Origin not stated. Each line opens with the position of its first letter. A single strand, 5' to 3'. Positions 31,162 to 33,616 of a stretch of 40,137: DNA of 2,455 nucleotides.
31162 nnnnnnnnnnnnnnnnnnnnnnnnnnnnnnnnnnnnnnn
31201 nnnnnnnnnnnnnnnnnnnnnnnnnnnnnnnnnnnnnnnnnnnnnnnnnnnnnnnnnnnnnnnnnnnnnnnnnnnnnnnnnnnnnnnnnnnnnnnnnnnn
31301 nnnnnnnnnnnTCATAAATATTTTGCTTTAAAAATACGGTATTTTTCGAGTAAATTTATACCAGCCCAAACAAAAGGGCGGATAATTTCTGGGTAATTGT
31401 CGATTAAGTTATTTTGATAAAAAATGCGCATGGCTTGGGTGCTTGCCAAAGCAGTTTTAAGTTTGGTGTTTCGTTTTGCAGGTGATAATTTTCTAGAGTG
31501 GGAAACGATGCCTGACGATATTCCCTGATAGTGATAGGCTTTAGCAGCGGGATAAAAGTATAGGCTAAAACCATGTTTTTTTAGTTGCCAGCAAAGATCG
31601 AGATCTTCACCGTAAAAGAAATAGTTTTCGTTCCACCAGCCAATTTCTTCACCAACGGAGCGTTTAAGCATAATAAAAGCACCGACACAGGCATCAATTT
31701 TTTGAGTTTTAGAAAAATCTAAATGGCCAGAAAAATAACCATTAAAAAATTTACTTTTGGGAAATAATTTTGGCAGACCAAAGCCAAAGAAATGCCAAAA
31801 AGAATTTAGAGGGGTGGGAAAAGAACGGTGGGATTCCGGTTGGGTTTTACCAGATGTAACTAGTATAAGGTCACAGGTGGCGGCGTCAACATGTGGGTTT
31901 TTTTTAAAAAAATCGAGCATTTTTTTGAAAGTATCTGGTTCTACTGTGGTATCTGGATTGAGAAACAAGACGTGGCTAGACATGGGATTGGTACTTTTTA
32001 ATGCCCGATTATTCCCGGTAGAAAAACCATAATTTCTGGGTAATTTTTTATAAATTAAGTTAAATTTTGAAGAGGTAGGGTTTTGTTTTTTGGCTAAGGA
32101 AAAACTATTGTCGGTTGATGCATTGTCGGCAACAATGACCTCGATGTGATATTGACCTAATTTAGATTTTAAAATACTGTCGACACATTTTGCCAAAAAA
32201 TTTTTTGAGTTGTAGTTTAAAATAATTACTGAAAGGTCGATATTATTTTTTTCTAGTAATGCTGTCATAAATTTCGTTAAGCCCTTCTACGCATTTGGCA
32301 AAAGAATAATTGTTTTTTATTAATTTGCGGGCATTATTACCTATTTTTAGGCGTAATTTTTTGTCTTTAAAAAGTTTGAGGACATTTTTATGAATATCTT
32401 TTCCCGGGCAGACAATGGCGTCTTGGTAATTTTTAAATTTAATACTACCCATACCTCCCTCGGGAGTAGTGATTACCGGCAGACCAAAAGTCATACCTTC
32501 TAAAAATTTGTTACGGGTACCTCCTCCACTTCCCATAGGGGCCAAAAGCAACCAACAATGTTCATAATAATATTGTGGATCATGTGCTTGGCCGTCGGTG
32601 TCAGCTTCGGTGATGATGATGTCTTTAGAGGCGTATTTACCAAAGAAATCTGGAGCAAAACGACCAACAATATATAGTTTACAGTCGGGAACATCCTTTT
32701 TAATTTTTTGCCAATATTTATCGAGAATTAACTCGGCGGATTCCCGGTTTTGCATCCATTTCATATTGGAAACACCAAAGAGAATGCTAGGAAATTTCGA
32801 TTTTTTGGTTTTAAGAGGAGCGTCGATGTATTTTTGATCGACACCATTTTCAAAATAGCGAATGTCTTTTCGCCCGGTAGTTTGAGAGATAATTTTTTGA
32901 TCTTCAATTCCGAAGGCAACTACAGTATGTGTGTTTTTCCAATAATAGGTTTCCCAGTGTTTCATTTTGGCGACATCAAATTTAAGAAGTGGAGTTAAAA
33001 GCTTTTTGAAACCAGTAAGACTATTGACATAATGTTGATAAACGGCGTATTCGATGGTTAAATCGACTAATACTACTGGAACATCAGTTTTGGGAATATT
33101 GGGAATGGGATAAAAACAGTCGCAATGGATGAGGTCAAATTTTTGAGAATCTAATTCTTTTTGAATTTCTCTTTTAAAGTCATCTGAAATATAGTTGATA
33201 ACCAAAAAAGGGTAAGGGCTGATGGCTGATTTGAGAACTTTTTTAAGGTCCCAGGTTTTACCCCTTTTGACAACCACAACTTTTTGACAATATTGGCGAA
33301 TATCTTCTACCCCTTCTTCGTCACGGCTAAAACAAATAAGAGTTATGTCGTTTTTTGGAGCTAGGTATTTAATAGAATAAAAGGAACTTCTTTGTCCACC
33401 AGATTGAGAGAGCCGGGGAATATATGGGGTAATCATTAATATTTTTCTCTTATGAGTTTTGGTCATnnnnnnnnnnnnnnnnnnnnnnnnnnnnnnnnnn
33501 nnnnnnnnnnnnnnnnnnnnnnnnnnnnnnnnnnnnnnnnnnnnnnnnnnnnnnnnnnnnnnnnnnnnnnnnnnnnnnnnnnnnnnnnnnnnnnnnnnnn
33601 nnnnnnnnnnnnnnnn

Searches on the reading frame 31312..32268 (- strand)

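Call 16: search_protein_families(library=pfam, proteins=[window:31312-32268:-], max_evalue=0.01)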
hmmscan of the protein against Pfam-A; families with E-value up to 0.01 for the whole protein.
window:31312-32268:- (318 aa): 6 families
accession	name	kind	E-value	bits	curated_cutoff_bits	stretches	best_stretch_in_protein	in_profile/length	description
PF00535.33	Glycos_transf_2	-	2.1e-22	80.3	23.3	1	13-209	1-167/168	Glycosyl transferase family 2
PF13641.12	Glyco_tranf_2_3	-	2.3e-17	64.2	27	1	12-251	3-216/230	Glycosyltransferase like family 2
PF13632.12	Glyco_trans_2_3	-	1.5e-09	38.4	27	1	194-254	72-129/198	Glycosyl transferase family group 2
PF10111.15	Glyco_tranf_2_2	-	0.00026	21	27.3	1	14-120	2-105/276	Glycosyltransferase like family 2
PF13712.12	Glyco_tranf_2_5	-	0.0082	16.3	27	0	186-239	130-180/210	Glycosyltransferase like family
PF02709.20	Glyco_transf_7C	-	0.0092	16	23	0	188-246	13-74/78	N-terminal domain of galactosyltransferase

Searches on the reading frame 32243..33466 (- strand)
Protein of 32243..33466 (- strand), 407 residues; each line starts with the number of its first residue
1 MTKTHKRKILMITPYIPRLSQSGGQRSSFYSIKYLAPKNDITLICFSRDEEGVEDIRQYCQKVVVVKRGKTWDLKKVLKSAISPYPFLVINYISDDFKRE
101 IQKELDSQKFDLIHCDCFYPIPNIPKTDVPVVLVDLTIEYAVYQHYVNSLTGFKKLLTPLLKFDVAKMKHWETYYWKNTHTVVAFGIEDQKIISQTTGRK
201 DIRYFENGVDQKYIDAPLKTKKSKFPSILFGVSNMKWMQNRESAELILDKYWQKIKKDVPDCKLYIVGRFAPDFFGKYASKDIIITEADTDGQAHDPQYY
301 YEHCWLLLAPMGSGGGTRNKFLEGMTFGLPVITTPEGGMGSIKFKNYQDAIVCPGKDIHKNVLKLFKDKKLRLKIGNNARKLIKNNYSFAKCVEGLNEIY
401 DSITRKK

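Call 16: search_protein_families(library=pfam, proteins=[window:32243-33466:-], max_evalue=0.01)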
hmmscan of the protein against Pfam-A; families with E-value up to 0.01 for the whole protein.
window:32243-33466:- (407 aa): 3 families
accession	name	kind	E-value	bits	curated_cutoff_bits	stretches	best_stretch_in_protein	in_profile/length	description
PF13692.12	Glyco_trans_1_4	-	3.1e-11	44.2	27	1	232-361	7-135/142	Glycosyl transferases group 1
PF00534.26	Glycos_transf_1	-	8.8e-10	38.8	26.4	1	251-381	36-171/172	Glycosyl transferases group 1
PF13439.12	Glyco_transf_4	-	0.00013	22.4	28.5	1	25-210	5-167/170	Glycosyltransferase Family 4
